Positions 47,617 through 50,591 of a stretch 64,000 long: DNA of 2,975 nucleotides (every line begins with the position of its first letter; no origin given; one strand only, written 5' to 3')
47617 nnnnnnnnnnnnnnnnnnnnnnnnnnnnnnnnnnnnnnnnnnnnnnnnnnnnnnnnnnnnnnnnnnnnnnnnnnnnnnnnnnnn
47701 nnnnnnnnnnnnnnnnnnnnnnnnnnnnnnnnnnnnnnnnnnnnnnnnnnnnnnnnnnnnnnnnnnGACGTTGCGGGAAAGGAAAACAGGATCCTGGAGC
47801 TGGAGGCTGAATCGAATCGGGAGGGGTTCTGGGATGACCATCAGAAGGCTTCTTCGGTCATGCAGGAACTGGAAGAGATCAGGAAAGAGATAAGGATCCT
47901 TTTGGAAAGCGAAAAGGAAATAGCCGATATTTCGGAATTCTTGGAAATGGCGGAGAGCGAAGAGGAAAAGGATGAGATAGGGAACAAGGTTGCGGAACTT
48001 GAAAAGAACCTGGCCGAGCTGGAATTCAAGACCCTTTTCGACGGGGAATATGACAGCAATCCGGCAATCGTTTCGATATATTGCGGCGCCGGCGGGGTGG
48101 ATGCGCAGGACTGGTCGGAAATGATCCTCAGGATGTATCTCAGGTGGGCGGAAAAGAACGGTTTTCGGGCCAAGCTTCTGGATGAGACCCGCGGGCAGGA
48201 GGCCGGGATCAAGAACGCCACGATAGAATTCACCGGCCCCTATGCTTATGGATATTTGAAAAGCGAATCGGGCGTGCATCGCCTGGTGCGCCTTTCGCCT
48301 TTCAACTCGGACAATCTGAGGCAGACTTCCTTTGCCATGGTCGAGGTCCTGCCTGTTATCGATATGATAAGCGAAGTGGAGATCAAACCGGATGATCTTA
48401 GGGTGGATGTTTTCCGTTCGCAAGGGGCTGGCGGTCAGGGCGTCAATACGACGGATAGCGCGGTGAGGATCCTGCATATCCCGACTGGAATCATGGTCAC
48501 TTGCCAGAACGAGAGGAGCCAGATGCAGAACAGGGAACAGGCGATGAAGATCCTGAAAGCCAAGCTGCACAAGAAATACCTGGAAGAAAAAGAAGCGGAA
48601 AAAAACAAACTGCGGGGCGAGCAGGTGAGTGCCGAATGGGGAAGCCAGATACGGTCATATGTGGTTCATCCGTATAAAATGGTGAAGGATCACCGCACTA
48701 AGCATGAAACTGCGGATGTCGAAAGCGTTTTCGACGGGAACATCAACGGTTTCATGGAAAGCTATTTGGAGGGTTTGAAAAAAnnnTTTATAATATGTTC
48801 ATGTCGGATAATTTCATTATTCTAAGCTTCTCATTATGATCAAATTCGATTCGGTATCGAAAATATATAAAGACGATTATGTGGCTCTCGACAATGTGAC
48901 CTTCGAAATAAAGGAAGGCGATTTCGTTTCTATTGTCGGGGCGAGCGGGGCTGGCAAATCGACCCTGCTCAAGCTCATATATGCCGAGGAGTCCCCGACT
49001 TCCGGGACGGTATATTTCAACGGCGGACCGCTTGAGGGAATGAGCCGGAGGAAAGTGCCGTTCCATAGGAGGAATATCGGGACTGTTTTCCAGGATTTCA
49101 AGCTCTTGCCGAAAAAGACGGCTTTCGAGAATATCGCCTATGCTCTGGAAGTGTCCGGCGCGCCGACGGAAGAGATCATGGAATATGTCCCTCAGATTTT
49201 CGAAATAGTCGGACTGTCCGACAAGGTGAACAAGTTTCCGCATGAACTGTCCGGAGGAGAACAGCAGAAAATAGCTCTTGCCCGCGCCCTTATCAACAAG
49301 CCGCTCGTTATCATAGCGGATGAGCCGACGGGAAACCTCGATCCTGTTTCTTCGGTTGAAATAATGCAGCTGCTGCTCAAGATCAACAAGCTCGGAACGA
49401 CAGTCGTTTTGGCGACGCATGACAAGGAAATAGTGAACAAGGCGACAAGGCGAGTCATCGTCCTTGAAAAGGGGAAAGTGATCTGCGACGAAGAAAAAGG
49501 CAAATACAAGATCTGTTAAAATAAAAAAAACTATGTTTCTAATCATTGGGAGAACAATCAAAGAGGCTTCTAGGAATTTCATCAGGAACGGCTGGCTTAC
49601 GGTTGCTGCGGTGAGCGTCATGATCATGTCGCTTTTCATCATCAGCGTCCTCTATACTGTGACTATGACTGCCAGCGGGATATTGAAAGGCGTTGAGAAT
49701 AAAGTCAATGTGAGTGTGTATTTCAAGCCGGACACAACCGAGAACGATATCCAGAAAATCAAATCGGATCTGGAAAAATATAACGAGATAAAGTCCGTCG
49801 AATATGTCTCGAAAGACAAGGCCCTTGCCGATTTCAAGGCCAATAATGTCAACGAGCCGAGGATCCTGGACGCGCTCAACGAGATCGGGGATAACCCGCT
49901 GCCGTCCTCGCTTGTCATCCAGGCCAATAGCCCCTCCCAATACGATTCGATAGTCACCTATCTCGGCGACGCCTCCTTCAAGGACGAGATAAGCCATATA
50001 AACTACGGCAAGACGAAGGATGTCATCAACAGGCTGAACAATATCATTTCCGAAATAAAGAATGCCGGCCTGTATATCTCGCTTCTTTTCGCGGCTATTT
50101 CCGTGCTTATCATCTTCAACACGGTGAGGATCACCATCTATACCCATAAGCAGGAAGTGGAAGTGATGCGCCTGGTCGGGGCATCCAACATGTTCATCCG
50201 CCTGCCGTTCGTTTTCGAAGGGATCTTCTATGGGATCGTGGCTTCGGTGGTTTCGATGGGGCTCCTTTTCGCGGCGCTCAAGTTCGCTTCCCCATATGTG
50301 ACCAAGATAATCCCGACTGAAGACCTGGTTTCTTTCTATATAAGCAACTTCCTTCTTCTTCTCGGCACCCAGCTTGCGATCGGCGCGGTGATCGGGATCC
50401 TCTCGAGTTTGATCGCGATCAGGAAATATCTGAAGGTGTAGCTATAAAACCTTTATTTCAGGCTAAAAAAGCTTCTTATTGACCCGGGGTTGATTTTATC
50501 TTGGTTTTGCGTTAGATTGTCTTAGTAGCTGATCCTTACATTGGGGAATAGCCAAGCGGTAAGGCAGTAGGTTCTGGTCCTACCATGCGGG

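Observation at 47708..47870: prfB has the canonical CTT TGA C +1 frameshift site, but the downstream RF2 body is in the wrong frame because of an extra G in a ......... run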

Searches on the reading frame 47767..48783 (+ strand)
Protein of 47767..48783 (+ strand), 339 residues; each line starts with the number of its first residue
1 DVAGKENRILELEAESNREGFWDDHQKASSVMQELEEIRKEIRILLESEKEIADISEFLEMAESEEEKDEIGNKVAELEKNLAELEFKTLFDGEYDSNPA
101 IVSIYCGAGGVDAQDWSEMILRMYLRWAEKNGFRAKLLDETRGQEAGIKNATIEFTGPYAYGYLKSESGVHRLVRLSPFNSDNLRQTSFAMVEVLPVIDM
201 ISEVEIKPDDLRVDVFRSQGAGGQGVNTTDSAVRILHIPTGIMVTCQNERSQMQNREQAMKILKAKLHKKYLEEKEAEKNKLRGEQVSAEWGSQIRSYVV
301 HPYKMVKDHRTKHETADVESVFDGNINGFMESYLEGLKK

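Call 59: find_homologous_proteins(query=window:47767-48783:+, max_evalue=1e-60)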
Query window:47767-48783:+ (339 aa): 7999 proteins with E <= 1e-60 among 8000 candidates; the best 120 are listed.
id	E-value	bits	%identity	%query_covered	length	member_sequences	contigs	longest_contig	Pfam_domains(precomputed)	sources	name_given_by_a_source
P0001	1.1e-198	677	100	91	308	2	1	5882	PF03462.24,PF00472.27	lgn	-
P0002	6.2e-183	625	93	91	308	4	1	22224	PF03462.24,PF00472.27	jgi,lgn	-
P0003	5.8e-176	602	82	97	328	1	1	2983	PF03462.24,PF00472.27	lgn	-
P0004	9.2e-167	572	85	91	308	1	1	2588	PF03462.24,PF00472.27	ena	-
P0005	1.1e-156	539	70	100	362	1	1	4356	PF03462.24,PF00472.27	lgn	-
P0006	2.3e-156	538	72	99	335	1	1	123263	PF03462.24,PF00472.27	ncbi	-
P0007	1.3e-155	535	70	100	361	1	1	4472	PF03462.24,PF00472.27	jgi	-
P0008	1.7e-153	528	71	99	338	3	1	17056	PF03462.24,PF00472.27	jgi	-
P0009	2.6e-153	528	69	100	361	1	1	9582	PF03462.24,PF00472.27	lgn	-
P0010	4.5e-153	527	73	94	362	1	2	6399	PF03462.24,PF00472.27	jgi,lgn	jgi:peptide chain release factor 2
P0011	6.0e-153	527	71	100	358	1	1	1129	PF03462.24,PF00472.27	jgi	jgi:peptide chain release factor 2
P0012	6.5e-152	523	69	99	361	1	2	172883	PF03462.24,PF00472.27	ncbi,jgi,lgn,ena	ncbi:MAG: peptide chain release factor 2 [Parcubacteria group bacterium]|jgi:peptide chain release f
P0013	8.2e-152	523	71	100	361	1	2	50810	PF03462.24,PF00472.27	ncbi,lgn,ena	-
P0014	1.5e-151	522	70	97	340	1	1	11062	PF03462.24,PF00472.27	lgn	-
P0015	2.9e-151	521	70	97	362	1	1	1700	PF03462.24,PF00472.27,PF16326.11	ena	-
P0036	1.8e-147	509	68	100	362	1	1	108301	PF03462.24,PF00472.27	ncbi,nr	ncbi:MAG TPA: peptide chain release factor 2 [Candidatus Moranbacteria bacterium]|nr:peptide chain r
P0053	3.1e-146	505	66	100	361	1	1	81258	PF03462.24,PF00472.27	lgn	-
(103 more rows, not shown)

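Call 60: find_encoding_contigs(protein=P0001, flank=1500, max_places=3)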
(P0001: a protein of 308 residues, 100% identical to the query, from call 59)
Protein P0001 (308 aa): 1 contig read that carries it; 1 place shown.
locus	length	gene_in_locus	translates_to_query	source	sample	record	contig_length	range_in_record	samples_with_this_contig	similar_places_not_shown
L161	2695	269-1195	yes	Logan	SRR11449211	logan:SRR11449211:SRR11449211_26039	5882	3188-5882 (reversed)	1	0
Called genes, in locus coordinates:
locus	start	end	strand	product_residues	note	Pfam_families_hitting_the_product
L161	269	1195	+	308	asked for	PF03462:PCRF, PF00472:RF-1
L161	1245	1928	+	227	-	PF00005:ABC_tran, PF13304:AAA_21 (faint)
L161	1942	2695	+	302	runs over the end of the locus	PF18075:FtsX_ECD, PF02687:FtsX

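Call 61: find_encoding_contigs(protein=P0002, flank=1500, max_places=3)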
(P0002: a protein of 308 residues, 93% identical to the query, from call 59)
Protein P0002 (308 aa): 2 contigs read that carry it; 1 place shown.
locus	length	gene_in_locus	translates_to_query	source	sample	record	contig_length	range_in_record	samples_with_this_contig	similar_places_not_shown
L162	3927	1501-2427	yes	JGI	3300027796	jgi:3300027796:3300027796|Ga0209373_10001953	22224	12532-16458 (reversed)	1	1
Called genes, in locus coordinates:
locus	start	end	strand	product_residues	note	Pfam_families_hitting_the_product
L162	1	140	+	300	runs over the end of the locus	PF02775:TPP_enzyme_C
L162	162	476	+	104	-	-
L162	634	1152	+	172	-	PF21349:RUBY_RBDX (weak), PF02915:Rubrerythrin (faint)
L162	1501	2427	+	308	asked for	PF03462:PCRF, PF00472:RF-1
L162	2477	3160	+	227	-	PF00931:NB-ARC (faint), PF00005:ABC_tran, PF13304:AAA_21 (faint)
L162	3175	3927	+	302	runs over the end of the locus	PF18075:FtsX_ECD, PF02687:FtsX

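Call 62: find_encoding_contigs(protein=P0003, flank=1500, max_places=2)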
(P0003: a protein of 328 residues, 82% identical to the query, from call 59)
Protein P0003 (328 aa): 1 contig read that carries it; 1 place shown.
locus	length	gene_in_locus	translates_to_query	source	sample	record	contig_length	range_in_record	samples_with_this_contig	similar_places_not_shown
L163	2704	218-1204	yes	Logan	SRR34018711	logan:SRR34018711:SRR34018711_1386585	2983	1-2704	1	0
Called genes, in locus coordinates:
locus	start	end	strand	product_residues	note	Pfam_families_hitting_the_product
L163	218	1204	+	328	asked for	PF03462:PCRF, PF00472:RF-1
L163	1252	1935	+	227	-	PF00005:ABC_tran, PF00931:NB-ARC (faint), PF13304:AAA_21 (faint)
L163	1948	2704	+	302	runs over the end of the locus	PF18075:FtsX_ECD, PF02687:FtsX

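Call 63: find_encoding_contigs(protein=P0004, flank=1500, max_places=2)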
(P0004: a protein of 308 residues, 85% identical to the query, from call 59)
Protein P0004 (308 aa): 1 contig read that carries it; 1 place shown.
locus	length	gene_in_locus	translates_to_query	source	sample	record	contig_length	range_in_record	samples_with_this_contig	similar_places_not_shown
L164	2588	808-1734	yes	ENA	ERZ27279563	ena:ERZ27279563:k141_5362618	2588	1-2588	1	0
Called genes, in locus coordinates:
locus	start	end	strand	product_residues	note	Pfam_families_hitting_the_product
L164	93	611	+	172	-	PF21349:RUBY_RBDX (weak), PF02915:Rubrerythrin (weak)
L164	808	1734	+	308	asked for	PF03462:PCRF, PF00472:RF-1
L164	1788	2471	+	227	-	PF00931:NB-ARC (faint), PF00005:ABC_tran, PF13304:AAA_21 (faint)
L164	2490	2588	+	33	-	?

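Call 66: find_encoding_contigs(protein=P0005, flank=600, max_places=1)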
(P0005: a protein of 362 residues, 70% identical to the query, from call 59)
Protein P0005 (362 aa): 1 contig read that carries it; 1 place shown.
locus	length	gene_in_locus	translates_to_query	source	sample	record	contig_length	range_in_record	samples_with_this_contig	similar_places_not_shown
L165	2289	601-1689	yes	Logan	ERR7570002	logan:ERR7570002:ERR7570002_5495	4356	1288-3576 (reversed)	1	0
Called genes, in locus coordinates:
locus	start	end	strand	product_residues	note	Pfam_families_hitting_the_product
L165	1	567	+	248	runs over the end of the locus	PF02535:Zip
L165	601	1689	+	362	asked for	PF03462:PCRF, PF00472:RF-1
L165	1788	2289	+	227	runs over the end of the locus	PF13191:AAA_16 (weak), PF00005:ABC_tran, PF13304:AAA_21 (faint)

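Call 67: find_encoding_contigs(protein=P0011, flank=600, max_places=1)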
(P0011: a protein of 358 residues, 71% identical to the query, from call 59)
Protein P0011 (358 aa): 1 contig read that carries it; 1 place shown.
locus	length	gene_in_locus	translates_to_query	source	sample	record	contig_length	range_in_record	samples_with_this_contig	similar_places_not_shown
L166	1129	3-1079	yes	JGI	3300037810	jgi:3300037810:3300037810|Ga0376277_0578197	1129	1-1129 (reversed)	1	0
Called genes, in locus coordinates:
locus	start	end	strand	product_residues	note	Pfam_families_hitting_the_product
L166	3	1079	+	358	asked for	PF03462:PCRF, PF00472:RF-1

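Call 68: find_encoding_contigs(protein=P0007, flank=600, max_places=1)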
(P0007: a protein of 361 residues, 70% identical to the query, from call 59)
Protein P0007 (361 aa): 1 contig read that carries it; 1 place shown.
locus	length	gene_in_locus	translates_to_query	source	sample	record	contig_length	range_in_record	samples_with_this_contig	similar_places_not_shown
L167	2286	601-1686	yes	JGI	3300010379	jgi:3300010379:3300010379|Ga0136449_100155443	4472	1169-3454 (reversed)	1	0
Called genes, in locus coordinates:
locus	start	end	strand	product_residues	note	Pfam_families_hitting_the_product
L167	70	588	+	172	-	PF21349:RUBY_RBDX (weak), PF02915:Rubrerythrin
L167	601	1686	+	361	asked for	PF03462:PCRF, PF00472:RF-1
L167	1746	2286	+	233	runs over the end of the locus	PF00005:ABC_tran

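Call 69: find_encoding_contigs(protein=P0053, flank=600, max_places=1)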
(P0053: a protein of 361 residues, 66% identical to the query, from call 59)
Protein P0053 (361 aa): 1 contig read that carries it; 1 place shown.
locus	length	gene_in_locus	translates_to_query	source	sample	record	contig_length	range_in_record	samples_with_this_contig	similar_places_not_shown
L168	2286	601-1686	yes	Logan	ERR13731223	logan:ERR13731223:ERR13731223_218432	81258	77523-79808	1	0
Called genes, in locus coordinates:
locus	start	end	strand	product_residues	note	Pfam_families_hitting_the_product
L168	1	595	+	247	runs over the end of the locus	PF02535:Zip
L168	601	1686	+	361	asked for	PF03462:PCRF, PF00472:RF-1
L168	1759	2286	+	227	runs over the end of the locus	PF00005:ABC_tran, PF13304:AAA_21 (faint)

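Call 70: find_encoding_contigs(protein=P0013, flank=600, max_places=1)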
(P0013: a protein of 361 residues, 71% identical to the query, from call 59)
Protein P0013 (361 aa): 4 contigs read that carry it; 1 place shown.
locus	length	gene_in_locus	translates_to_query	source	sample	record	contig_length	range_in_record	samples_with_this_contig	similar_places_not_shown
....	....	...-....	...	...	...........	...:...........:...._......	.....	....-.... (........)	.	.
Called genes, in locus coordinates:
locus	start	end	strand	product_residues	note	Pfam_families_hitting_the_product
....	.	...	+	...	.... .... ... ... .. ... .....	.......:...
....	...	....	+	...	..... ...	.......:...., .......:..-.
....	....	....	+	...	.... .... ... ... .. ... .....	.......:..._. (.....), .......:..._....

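Call 71: find_encoding_contigs(protein=P0036, flank=600, max_places=1)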
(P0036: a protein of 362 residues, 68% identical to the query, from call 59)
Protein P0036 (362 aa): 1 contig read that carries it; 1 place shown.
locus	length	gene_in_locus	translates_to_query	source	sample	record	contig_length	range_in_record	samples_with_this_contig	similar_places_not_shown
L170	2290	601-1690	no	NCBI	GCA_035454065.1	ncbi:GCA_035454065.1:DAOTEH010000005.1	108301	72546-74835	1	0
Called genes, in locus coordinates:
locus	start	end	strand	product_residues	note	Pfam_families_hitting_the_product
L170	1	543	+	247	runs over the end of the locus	PF02535:Zip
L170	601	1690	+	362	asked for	PF03462:PCRF, PF00472:RF-1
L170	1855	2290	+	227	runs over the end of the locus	PF00005:ABC_tran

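Call 72: find_encoding_contigs(protein=P0006, flank=600, max_places=1)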
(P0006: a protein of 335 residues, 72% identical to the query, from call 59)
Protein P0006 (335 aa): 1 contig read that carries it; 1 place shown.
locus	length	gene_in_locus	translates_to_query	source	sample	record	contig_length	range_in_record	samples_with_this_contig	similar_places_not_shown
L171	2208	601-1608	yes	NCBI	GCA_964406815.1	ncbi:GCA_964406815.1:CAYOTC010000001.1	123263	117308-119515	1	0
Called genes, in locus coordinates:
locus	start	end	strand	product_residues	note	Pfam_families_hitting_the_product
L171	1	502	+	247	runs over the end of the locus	PF02535:Zip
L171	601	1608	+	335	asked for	PF03462:PCRF, PF00472:RF-1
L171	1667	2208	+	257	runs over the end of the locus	PF02463:SMC_N (faint), PF00005:ABC_tran, PF13304:AAA_21 (faint)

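Call 73: find_encoding_contigs(protein=P0008, flank=600, max_places=1)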
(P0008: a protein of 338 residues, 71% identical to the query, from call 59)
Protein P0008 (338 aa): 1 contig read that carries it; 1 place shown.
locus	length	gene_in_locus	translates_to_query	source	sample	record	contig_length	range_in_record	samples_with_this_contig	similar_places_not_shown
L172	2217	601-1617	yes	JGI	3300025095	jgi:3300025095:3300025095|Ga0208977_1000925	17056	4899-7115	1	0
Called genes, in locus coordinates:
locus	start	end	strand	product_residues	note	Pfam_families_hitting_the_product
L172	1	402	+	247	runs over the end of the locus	PF02535:Zip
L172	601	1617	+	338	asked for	PF03462:PCRF, PF00472:RF-1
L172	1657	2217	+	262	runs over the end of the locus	PF00931:NB-ARC (faint), PF00005:ABC_tran, PF13304:AAA_21 (faint)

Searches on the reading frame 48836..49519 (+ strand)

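Call 50: search_protein_families(library=pfam, proteins=[window:48836-49519:+])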
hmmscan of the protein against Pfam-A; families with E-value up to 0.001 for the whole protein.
window:48836-49519:+ (227 aa): 6 families
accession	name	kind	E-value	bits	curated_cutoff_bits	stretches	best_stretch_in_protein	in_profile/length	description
PF00005.33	ABC_tran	-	2.6e-36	125.7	25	1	18-165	1-136/137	ABC transporter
PF13304.12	AAA_21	-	1.3e-08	35.7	27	0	135-200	235-303/304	AAA domain, putative AbiEii toxin, Type IV TA system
PF13555.12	AAA_29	-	0.00015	21.8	27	1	18-45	12-39/61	P-loop containing region of AAA domain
PF02463.25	SMC_N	-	0.00018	21.5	40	0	130-210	135-212/220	RecF/RecN/SMC N terminal domain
PF00931.28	NB-ARC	-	0.00022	21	23.5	0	25-53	15-43/248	NB-ARC domain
PF03193.22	RsgA_GTPase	-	0.00085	19.6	30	0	13-52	92-130/174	RsgA GTPase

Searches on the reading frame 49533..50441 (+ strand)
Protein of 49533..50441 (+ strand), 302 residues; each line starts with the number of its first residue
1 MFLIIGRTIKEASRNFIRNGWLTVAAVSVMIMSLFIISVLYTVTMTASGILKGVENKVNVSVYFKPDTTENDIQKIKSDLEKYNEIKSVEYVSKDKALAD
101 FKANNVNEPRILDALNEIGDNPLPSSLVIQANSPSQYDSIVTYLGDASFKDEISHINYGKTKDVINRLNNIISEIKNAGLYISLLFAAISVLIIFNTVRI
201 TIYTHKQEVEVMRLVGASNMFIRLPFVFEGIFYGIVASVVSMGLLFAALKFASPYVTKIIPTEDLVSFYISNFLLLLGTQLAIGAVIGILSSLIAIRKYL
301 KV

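Call 50: search_protein_families(library=pfam, proteins=[window:49533-50441:+])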
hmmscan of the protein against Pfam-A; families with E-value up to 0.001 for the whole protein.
window:49533-50441:+ (302 aa): 2 families
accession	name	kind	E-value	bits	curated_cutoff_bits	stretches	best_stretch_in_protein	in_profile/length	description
PF18075.7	FtsX_ECD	-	8.9e-20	71.5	23.5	1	58-145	1-88/96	FtsX extracellular domain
PF02687.27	FtsX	-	3.3e-14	53.4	25.5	1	182-301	3-117/120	FtsX-like permease C-terminal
